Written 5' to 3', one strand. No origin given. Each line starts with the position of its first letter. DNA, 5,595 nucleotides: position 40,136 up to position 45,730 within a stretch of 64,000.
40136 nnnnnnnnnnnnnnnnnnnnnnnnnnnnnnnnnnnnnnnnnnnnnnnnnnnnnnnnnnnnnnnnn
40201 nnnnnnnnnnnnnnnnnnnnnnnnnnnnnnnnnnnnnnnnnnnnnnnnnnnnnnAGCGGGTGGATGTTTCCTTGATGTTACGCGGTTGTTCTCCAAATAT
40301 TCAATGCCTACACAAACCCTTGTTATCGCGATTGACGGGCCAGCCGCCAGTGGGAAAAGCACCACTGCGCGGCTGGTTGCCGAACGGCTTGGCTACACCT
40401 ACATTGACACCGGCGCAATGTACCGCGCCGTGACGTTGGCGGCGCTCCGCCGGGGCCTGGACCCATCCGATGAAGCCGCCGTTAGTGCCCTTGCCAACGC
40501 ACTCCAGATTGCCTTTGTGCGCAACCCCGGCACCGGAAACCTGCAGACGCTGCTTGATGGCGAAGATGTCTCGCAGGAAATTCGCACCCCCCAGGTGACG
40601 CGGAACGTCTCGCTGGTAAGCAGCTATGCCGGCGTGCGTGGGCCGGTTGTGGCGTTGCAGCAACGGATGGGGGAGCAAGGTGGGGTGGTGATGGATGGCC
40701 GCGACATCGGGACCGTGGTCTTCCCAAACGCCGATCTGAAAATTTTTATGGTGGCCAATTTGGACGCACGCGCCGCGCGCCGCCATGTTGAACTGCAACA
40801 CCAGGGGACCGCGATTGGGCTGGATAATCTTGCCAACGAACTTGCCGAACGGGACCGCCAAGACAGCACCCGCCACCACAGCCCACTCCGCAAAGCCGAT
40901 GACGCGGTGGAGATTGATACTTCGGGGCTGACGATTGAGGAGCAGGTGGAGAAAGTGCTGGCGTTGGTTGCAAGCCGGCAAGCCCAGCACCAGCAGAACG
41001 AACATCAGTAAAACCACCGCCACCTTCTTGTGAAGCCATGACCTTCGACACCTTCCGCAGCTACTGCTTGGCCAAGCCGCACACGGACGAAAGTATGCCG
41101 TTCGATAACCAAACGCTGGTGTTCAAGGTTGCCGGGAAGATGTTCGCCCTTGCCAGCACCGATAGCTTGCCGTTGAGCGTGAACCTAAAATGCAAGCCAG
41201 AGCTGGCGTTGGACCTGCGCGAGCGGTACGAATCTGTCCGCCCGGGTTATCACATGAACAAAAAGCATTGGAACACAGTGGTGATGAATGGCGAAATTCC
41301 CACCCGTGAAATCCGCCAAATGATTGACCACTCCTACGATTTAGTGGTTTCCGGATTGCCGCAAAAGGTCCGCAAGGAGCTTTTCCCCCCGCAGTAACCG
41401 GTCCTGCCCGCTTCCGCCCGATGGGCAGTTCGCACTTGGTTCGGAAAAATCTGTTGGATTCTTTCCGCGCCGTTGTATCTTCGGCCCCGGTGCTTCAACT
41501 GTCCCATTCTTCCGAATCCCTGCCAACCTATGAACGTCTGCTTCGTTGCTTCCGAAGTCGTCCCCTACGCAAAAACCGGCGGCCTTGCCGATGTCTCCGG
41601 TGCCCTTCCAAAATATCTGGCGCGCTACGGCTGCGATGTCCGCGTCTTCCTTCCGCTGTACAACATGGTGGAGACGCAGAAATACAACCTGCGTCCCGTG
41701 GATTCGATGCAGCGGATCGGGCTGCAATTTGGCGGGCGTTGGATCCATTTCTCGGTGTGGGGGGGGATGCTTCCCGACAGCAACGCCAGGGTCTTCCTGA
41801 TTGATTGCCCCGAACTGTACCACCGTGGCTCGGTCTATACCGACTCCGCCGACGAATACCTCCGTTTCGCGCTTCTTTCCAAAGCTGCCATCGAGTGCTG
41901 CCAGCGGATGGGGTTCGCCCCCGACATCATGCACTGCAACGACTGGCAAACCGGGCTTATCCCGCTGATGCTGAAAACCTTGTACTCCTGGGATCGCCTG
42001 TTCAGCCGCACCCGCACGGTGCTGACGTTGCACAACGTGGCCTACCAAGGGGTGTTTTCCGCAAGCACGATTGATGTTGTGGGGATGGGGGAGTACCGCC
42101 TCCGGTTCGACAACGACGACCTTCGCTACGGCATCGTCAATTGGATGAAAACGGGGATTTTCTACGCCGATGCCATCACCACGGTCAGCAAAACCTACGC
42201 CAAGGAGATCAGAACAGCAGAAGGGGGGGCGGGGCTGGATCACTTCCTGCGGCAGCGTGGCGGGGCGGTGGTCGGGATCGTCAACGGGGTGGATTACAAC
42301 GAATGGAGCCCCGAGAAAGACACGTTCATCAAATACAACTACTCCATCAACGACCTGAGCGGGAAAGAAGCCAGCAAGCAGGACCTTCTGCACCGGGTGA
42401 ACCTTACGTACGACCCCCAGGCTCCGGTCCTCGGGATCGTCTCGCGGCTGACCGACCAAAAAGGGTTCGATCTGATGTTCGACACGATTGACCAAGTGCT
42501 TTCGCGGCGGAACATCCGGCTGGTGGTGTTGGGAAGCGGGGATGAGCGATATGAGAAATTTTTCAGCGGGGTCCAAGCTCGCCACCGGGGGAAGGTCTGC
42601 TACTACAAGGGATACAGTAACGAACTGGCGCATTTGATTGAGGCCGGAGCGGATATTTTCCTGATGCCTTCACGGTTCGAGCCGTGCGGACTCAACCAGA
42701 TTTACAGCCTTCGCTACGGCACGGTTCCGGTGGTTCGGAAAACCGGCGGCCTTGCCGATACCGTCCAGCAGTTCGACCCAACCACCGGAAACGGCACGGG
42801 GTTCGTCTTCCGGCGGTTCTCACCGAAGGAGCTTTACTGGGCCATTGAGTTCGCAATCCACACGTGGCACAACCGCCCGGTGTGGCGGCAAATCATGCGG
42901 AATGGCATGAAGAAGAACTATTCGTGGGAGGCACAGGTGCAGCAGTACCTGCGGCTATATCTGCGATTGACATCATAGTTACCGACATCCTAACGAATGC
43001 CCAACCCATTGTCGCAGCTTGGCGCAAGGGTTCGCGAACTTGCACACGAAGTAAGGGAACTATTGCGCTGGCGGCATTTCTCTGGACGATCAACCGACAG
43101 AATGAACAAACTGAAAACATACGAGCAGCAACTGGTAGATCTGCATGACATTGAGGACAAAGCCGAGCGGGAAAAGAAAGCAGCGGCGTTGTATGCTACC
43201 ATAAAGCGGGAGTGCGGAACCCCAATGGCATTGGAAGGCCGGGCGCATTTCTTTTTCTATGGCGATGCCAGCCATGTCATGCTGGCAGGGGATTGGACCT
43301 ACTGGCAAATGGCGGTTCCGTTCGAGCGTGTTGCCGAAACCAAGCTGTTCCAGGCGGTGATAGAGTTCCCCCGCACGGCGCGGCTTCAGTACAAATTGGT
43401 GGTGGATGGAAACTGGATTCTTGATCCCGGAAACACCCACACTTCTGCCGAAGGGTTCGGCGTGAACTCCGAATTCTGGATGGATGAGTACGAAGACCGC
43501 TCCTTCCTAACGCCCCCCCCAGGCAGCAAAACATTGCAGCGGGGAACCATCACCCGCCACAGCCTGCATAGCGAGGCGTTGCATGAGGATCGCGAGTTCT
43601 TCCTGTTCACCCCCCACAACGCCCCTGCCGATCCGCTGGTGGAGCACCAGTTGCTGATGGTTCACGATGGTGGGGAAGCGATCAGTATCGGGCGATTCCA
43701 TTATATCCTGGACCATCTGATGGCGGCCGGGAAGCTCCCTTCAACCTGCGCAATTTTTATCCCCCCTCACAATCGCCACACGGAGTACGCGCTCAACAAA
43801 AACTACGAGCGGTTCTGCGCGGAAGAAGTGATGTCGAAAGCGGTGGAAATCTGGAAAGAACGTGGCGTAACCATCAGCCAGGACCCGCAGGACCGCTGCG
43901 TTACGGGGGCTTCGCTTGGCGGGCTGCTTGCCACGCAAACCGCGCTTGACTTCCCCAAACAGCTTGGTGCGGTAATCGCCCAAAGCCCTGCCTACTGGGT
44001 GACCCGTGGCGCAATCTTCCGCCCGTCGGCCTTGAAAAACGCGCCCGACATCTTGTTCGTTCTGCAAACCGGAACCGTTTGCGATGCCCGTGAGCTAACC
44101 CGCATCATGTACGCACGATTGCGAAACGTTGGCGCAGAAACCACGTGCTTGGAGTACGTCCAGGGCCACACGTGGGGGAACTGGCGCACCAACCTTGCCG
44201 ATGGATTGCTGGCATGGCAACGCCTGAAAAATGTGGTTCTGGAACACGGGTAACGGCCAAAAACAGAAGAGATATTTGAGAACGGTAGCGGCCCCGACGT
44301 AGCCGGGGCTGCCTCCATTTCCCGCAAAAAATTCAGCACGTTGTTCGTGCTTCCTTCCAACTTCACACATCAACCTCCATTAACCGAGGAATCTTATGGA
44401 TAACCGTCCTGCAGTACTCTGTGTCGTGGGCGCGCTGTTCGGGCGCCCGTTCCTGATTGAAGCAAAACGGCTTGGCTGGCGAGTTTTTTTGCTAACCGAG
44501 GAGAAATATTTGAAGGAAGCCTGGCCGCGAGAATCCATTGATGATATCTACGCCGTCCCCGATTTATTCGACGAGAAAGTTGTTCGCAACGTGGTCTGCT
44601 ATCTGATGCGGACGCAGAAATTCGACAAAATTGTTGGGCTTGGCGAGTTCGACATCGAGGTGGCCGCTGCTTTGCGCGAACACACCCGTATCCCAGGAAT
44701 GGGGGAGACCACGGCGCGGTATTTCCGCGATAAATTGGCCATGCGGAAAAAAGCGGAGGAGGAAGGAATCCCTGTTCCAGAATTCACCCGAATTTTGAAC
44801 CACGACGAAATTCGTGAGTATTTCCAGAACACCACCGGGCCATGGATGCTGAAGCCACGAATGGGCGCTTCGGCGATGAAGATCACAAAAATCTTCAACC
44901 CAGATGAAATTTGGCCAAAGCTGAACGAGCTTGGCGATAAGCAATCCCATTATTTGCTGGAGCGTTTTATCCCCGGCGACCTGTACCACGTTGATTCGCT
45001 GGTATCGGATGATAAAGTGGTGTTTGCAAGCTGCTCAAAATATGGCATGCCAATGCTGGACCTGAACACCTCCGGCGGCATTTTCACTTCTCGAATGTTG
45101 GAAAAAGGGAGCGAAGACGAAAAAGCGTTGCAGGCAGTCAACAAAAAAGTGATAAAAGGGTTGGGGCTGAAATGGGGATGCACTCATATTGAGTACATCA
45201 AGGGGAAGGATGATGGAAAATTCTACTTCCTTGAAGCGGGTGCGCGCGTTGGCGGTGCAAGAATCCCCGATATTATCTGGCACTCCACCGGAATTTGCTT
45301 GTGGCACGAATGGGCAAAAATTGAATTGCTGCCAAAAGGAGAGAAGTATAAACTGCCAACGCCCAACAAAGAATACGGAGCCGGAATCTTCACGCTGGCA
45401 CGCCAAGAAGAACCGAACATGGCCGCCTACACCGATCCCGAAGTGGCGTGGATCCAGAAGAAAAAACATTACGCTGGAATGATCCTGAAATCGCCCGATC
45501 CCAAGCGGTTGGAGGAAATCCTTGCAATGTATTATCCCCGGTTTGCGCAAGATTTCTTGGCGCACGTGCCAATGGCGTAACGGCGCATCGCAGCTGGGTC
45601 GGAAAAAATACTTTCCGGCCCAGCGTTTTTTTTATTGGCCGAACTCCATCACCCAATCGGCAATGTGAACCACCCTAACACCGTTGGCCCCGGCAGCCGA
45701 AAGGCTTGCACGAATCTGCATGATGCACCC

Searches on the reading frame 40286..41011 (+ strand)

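Call 7: search_protein_families(library=pfam, proteins=[window:40286-41011:+])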
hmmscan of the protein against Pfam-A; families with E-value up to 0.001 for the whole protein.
window:40286-41011:+ (241 aa): 6 families
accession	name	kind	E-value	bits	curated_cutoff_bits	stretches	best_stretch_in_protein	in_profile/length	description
PF02224.24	Cytidylate_kin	-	7e-74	248.5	26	1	14-228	1-209/211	Cytidylate kinase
PF13189.12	Cytidylate_kin2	-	1e-07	32.7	28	1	13-196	1-153/176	Cytidylate kinase-like family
PF13238.12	AAA_18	-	3.1e-05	24.9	29.4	1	14-165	1-107/128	AAA domain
PF13207.12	AAA_17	-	0.00025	21.8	27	1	18-50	2-34/136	AAA domain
PF13671.12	AAA_33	-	0.0003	21.6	27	0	13-74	1-59/143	AAA domain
PF01202.28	SKI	-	0.00098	19.7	22.1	0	21-44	2-25/159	Shikimate kinase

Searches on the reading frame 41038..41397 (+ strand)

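Call 8: search_protein_families(library=pfam, proteins=[window:41038-41397:+])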
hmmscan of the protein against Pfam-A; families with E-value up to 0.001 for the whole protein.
window:41038-41397:+ (119 aa): 1 family
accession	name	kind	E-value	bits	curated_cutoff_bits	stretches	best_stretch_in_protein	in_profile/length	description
PF04237.18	YjbR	-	1.7e-32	112.3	30.1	1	11-102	1-88/88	YjbR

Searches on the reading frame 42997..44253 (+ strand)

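Call 7: search_protein_families(library=pfam, proteins=[window:42997-44253:+])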
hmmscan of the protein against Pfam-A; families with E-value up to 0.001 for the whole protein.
window:42997-44253:+ (418 aa): 3 families
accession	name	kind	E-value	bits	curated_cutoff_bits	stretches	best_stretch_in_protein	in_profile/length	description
PF00756.26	Esterase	-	5.7e-12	46.4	22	1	192-404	1-248/251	Putative esterase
PF16561.11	AMPK1_CBM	-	1.6e-07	31.8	26.8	1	86-149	6-66/85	Glycogen recognition site of AMP-activated protein kinase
PF12146.15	Hydrolase_4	-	0.00078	19.2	27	0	298-339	76-117/239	Serine aminopeptidase, S33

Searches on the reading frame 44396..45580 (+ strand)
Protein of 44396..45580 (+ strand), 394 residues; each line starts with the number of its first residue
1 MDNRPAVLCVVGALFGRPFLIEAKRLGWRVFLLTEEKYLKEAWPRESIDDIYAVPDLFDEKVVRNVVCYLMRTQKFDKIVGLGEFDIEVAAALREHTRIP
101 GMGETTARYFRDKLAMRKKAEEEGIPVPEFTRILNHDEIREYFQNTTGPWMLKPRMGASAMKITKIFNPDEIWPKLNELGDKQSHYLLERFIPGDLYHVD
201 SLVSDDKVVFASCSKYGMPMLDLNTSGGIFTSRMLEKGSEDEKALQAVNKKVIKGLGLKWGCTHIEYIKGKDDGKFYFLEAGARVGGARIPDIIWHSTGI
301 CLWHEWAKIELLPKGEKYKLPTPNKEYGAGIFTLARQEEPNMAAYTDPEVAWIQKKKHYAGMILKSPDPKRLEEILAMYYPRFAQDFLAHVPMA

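Call 7: search_protein_families(library=pfam, proteins=[window:44396-45580:+])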
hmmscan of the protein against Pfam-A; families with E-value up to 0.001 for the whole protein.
window:44396-45580:+ (394 aa): 4 families
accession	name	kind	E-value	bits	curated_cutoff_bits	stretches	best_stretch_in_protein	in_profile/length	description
PF13535.11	ATP-grasp_4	-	1e-06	28.9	27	1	149-292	4-160/160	ATP-grasp domain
PF02655.19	ATP-grasp_3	-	1.2e-06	29.2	23.2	1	111-287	2-159/160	ATP-grasp domain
PF18130.6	ATPgrasp_N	-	2e-05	25.5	27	1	22-100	3-80/81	ATP-grasp N-terminal domain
PF02222.28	ATP-grasp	-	0.00041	20.5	27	1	120-193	3-77/179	ATP-grasp domain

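Call 70: find_encoding_contigs(protein=window:44396-45580:+, flank=3000, max_places=10)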
Protein window:44396-45580:+ (394 aa): 24 contigs read that carry it; 10 places shown.
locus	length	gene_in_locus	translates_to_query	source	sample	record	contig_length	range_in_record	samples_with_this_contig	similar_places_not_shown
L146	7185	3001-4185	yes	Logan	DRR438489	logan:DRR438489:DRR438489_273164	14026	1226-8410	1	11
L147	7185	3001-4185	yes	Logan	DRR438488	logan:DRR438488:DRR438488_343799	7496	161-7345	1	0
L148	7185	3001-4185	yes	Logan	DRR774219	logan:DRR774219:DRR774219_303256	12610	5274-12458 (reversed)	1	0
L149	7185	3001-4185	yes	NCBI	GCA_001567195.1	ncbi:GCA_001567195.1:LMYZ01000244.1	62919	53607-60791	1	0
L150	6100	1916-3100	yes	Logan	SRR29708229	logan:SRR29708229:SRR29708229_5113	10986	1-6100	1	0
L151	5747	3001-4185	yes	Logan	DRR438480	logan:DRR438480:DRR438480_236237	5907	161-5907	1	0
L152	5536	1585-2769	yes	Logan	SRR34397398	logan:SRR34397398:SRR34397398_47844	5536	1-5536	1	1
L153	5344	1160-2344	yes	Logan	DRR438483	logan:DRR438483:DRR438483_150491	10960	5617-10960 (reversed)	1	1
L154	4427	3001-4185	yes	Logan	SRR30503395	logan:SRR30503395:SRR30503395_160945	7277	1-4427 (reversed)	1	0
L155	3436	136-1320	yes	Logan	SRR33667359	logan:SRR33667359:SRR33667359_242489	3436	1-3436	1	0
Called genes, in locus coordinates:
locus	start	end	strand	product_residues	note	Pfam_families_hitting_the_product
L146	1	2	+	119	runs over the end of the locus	PF04237:YjbR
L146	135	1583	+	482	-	PF08323:Glyco_transf_5, PF13439:Glyco_transf_4 (faint), PF00534:Glycos_transf_1, PF13692:Glyco_trans_1_4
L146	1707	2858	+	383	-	PF16561:AMPK1_CBM, PF00756:Esterase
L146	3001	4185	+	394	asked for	PF18130:ATPgrasp_N (faint), PF02655:ATP-grasp_3 (weak), PF13535:ATP-grasp_4 (weak)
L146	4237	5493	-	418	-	PF00037:Fer4 (faint), PF12797:Fer4_2 (faint), PF12837:Fer4_6 (faint), PF13183:Fer4_8, PF12838:Fer4_7, PF13484:Fer4_16, PF13534:Fer4_17, PF02754:CCG, +3 more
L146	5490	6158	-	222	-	PF05724:TPMT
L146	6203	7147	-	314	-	PF01565:FAD_binding_4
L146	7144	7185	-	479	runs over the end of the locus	PF01565:FAD_binding_4, PF02913:FAD-oxidase_C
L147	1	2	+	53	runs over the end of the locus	?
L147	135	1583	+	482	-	PF08323:Glyco_transf_5, PF13439:Glyco_transf_4 (faint), PF00534:Glycos_transf_1, PF13692:Glyco_trans_1_4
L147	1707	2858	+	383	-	PF16561:AMPK1_CBM, PF00756:Esterase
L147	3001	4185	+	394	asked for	PF18130:ATPgrasp_N (faint), PF02655:ATP-grasp_3 (weak), PF13535:ATP-grasp_4 (weak)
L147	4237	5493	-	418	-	PF00037:Fer4 (faint), PF12797:Fer4_2 (faint), PF12837:Fer4_6 (faint), PF13183:Fer4_8, PF12838:Fer4_7, PF13484:Fer4_16, PF13534:Fer4_17, PF02754:CCG, +3 more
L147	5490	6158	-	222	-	PF05724:TPMT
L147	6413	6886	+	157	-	-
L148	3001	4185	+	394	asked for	PF18130:ATPgrasp_N (faint), PF02655:ATP-grasp_3 (weak), PF13535:ATP-grasp_4 (weak)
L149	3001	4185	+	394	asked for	PF18130:ATPgrasp_N (faint), PF02655:ATP-grasp_3 (weak), PF13535:ATP-grasp_4 (weak)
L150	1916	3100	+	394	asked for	PF18130:ATPgrasp_N (faint), PF02655:ATP-grasp_3 (weak), PF13535:ATP-grasp_4 (weak)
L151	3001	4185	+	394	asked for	PF18130:ATPgrasp_N (faint), PF02655:ATP-grasp_3 (weak), PF13535:ATP-grasp_4 (weak)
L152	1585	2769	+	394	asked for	PF18130:ATPgrasp_N (faint), PF02655:ATP-grasp_3 (weak), PF13535:ATP-grasp_4 (weak)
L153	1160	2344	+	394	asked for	PF18130:ATPgrasp_N (faint), PF02655:ATP-grasp_3 (weak), PF13535:ATP-grasp_4 (weak)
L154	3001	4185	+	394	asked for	PF18130:ATPgrasp_N (faint), PF02655:ATP-grasp_3 (weak), PF13535:ATP-grasp_4 (weak)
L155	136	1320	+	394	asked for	PF18130:ATPgrasp_N (faint), PF02655:ATP-grasp_3 (weak), PF13535:ATP-grasp_4 (weak)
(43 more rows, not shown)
